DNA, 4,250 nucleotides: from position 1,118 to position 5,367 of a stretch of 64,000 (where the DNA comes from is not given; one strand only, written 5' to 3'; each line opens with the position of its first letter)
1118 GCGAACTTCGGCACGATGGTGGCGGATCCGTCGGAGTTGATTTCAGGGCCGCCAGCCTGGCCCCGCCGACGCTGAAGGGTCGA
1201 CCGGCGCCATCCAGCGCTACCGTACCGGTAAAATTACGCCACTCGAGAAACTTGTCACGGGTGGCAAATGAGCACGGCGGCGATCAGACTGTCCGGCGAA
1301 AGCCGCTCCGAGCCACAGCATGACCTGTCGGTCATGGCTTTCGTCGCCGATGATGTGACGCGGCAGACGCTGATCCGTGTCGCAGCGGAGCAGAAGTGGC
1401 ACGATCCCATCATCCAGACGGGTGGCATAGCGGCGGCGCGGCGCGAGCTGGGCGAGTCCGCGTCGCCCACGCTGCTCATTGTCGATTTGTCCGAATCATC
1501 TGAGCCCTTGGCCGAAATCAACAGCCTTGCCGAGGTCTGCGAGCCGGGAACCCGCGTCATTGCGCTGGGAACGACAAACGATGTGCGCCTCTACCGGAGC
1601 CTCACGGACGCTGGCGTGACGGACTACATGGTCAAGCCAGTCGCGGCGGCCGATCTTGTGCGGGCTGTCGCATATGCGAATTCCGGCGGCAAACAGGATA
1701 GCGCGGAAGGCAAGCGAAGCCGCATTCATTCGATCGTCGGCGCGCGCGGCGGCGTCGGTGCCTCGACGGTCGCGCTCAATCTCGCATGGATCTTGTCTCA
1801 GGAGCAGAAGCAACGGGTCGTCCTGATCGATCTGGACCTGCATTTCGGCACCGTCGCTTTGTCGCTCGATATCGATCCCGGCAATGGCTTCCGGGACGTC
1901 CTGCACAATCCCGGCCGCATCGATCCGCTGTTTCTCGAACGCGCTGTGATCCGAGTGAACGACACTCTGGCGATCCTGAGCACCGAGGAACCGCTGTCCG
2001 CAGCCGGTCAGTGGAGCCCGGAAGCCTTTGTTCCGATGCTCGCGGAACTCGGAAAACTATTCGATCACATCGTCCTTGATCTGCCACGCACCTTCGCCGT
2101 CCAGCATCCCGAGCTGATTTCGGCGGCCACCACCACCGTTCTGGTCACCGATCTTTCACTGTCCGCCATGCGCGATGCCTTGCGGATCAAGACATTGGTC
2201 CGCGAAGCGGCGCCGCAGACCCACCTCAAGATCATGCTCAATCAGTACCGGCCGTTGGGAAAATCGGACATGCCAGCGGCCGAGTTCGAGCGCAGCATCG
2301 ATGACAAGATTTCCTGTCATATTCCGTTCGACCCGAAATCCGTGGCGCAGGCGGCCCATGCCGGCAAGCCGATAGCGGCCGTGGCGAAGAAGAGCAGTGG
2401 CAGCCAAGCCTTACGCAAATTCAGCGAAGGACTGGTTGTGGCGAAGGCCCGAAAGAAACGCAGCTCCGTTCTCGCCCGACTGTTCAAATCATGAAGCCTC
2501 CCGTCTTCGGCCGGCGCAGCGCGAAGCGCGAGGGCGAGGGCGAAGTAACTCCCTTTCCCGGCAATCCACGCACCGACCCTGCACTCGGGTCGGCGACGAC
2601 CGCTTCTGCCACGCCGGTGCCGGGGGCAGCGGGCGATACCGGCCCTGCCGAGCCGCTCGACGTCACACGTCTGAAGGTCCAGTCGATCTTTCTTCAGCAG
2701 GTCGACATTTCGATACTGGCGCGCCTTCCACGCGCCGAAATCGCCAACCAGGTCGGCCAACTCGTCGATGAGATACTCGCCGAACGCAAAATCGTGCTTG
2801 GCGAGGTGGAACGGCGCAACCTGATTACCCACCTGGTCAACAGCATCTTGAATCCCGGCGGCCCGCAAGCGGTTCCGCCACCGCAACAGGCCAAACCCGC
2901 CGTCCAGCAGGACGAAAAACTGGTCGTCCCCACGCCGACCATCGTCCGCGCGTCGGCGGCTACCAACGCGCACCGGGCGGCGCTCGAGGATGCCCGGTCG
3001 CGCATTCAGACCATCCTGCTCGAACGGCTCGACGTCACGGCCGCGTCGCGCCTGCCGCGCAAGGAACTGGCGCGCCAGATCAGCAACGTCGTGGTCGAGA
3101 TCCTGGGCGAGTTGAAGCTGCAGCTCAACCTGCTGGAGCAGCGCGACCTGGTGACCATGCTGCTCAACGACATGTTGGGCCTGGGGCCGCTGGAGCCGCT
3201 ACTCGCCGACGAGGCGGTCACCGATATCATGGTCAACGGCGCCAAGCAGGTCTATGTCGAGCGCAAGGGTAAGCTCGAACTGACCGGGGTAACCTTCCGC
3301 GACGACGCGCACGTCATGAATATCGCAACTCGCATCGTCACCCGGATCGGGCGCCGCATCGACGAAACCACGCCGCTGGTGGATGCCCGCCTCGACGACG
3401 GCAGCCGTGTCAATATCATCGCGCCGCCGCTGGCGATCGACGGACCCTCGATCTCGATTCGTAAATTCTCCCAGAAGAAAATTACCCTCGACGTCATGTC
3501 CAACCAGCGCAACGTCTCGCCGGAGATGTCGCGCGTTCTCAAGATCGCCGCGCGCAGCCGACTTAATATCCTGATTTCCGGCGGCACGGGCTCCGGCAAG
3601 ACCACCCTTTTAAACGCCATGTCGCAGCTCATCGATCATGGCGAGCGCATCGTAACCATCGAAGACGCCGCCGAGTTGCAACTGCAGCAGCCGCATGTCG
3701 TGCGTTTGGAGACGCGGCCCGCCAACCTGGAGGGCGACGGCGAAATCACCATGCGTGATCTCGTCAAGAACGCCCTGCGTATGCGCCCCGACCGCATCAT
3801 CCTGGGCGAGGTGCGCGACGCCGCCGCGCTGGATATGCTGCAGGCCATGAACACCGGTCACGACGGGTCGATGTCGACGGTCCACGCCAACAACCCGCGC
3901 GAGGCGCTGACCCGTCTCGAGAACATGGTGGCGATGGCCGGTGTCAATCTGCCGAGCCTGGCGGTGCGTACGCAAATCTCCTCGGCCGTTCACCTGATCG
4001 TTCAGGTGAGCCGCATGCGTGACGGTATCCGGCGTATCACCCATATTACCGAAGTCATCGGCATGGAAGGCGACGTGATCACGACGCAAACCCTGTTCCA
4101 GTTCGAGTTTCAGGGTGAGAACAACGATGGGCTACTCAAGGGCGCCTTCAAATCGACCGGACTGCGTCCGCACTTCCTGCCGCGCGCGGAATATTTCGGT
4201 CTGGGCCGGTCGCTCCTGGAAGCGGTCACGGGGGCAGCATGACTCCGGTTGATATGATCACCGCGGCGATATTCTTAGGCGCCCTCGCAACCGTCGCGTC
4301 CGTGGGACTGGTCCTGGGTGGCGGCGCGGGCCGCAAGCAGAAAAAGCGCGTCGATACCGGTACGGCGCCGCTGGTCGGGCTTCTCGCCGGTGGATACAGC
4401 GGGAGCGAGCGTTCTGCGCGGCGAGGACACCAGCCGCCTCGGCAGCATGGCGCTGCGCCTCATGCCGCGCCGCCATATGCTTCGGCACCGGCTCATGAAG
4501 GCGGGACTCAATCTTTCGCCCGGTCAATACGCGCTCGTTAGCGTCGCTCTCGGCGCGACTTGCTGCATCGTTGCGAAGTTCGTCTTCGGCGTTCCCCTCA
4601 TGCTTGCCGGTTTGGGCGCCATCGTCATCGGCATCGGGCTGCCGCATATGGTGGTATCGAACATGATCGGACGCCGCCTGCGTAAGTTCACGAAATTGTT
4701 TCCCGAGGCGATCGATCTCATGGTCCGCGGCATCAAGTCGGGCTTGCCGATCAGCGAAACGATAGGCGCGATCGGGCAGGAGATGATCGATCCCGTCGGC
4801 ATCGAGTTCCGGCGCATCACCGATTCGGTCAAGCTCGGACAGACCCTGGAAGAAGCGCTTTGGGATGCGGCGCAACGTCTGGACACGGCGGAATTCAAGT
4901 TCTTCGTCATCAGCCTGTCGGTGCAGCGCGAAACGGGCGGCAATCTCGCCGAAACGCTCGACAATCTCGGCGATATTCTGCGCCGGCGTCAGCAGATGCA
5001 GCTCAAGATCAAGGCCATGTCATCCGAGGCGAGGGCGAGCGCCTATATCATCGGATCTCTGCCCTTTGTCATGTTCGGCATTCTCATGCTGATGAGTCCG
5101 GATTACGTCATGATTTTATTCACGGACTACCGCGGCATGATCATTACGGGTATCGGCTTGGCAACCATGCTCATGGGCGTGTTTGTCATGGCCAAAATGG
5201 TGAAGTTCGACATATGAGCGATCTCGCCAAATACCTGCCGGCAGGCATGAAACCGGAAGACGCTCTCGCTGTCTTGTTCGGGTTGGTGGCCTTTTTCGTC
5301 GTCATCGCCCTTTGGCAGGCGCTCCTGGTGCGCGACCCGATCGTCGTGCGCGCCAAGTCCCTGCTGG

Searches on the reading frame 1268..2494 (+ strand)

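Call 58: search_protein_families(library=pfam, proteins=[window:1268-2494:+], max_evalue=0.00001)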
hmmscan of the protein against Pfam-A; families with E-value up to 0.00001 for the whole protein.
window:1268-2494:+ (408 aa): 4 families
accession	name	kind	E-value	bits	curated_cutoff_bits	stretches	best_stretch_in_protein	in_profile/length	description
PF10609.15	ParA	-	6.6e-08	32.7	27.1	1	153-314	5-163/246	NUBPL iron-transfer P-loop NTPase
PF06564.18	CBP_BcsQ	-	2.3e-07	31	21.3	1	155-333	5-177/234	Cellulose biosynthesis protein BcsQ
PF13614.12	AAA_31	-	4e-07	30.6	27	1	152-305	2-158/177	AAA domain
PF01656.29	CbiA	-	4.5e-07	30.3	25.4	1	156-358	3-115/125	CobQ/CobB/MinD/ParA nucleotide binding domain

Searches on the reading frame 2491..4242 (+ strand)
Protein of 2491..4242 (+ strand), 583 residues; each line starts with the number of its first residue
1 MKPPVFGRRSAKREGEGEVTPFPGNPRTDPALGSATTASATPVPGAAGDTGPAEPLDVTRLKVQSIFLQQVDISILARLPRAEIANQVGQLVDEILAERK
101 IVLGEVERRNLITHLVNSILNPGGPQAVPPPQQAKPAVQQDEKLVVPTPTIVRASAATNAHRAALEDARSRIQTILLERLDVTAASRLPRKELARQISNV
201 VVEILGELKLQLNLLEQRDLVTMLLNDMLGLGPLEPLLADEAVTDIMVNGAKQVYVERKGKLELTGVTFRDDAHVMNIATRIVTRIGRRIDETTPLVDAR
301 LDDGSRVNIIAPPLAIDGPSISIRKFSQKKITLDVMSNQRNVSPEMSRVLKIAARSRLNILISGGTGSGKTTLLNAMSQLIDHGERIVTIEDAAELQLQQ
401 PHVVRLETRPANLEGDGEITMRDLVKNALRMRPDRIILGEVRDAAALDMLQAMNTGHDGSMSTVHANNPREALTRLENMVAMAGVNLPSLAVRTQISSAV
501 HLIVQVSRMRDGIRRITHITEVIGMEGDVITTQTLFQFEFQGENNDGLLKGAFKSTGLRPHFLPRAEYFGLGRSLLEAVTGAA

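Call 58: search_protein_families(library=pfam, proteins=[window:2491-4242:+], max_evalue=0.00001)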
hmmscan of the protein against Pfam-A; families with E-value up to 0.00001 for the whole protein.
window:2491-4242:+ (583 aa): 1 family
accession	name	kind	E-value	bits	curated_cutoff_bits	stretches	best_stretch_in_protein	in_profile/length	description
PF00437.27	T2SSE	-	3.3e-65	220.6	24.9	1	230-505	4-276/370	Type II/IV secretion system protein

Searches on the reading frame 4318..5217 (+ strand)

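Call 58: search_protein_families(library=pfam, proteins=[window:4318-5217:+], max_evalue=0.00001)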
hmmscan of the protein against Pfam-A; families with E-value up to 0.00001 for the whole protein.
window:4318-5217:+ (299 aa): 1 family
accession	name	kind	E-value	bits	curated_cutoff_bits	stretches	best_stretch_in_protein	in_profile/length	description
PF00482.28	T2SSF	-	2.2e-24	86.2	25.2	1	132-257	2-124/125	Type II secretion system (T2SS), protein F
